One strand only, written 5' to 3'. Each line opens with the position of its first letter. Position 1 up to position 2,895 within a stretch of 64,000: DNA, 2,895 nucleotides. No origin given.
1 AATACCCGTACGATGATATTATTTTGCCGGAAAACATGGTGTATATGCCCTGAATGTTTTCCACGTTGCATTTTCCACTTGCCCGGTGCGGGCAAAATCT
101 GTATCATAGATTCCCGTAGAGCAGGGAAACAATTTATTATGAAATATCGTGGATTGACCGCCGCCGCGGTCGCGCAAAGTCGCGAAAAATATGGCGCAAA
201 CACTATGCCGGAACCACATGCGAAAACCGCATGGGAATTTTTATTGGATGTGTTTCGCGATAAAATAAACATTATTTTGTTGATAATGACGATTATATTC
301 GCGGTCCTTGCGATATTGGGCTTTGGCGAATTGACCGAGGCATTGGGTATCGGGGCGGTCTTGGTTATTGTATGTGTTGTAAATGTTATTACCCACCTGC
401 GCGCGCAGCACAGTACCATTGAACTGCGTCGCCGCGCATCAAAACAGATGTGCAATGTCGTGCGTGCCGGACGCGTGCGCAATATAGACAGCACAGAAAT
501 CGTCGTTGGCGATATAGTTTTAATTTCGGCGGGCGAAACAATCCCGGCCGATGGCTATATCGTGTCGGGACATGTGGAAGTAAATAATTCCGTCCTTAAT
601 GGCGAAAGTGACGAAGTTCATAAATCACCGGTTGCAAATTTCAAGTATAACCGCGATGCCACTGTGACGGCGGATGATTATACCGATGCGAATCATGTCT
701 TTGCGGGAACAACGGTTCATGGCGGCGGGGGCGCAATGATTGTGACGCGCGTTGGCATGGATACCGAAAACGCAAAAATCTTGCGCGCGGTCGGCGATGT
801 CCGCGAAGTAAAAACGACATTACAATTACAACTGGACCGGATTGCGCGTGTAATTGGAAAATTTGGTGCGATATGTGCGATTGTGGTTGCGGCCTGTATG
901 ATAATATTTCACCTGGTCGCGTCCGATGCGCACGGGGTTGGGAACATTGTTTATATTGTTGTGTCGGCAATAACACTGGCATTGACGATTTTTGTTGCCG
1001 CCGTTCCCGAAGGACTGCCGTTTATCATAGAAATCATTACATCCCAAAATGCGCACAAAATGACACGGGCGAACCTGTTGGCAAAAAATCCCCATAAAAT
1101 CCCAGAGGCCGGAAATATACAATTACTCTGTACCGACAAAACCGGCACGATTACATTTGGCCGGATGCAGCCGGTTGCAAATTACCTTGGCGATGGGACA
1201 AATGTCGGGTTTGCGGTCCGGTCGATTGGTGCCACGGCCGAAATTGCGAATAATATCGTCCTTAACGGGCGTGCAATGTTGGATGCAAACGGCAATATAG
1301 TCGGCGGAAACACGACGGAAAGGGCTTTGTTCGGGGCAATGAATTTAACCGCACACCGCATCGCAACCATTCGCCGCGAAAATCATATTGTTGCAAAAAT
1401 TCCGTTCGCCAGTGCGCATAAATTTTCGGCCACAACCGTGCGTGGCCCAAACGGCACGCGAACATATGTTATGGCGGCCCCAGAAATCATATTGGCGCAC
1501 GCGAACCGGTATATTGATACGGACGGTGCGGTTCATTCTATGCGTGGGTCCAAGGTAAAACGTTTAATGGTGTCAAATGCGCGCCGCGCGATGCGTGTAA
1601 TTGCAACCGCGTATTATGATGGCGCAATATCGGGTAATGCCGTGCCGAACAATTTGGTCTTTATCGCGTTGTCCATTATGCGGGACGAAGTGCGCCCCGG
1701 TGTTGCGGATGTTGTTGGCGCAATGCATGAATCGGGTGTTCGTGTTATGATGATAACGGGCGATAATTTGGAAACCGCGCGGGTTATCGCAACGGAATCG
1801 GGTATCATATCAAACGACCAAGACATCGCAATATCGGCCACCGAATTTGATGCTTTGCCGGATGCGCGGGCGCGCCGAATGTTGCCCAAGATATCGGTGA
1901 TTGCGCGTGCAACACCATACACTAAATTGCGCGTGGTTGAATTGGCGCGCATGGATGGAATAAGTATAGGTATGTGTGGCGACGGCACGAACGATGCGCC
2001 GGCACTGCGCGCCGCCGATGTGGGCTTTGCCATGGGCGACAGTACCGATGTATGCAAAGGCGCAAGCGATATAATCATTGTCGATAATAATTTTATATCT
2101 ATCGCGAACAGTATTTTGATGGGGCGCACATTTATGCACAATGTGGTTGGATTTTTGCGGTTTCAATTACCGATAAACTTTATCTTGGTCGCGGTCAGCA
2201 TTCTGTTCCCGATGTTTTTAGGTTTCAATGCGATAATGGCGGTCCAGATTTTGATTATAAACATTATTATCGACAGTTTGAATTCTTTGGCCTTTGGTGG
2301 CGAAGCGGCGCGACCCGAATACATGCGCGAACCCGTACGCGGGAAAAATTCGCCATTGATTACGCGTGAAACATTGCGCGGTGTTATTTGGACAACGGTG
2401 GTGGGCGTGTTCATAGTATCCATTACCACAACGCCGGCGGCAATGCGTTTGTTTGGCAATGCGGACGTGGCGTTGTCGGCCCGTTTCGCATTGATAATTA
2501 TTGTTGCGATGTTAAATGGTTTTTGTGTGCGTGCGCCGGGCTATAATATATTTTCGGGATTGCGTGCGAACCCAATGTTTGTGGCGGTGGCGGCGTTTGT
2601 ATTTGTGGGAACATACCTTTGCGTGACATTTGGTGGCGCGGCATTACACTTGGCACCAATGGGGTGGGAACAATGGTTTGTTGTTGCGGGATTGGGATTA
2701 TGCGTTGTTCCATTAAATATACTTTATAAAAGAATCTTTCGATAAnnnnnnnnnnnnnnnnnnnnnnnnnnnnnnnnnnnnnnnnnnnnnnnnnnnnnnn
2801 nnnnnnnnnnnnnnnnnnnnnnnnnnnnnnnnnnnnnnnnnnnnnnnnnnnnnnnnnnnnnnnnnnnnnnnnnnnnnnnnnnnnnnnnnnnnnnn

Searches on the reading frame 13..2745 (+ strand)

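Call 54: search_protein_families(library=pfam, proteins=[window:13-2745:+], max_evalue=0.001)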
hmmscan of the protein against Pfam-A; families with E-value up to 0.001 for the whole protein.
window:13-2745:+ (910 aa): 6 families
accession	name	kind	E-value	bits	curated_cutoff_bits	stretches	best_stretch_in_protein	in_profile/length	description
PF00122.25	E1-E2_ATPase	-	8.3e-39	133.4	28.1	1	143-352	3-180/181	E1-E2 ATPase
PF00689.26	Cation_ATPase_C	-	1.7e-24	87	27.3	1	740-908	3-175/175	Cation transporting ATPase, C-terminus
PF00702.32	Hydrolase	-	2.6e-12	48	26.4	1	371-669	3-191/191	haloacid dehalogenase-like hydrolase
PF00690.31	Cation_ATPase_N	-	4.4e-12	45.9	20.4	1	45-95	18-68/69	Cation transporter/ATPase, N-terminus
PF13246.12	Cation_ATPase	-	1.9e-08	34.6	21.7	1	425-498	14-89/91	Cation transport ATPase (P-type)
PF08282.18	Hydrolase_3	-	0.00011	22.5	20.9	1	655-700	209-254/255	haloacid dehalogenase-like hydrolase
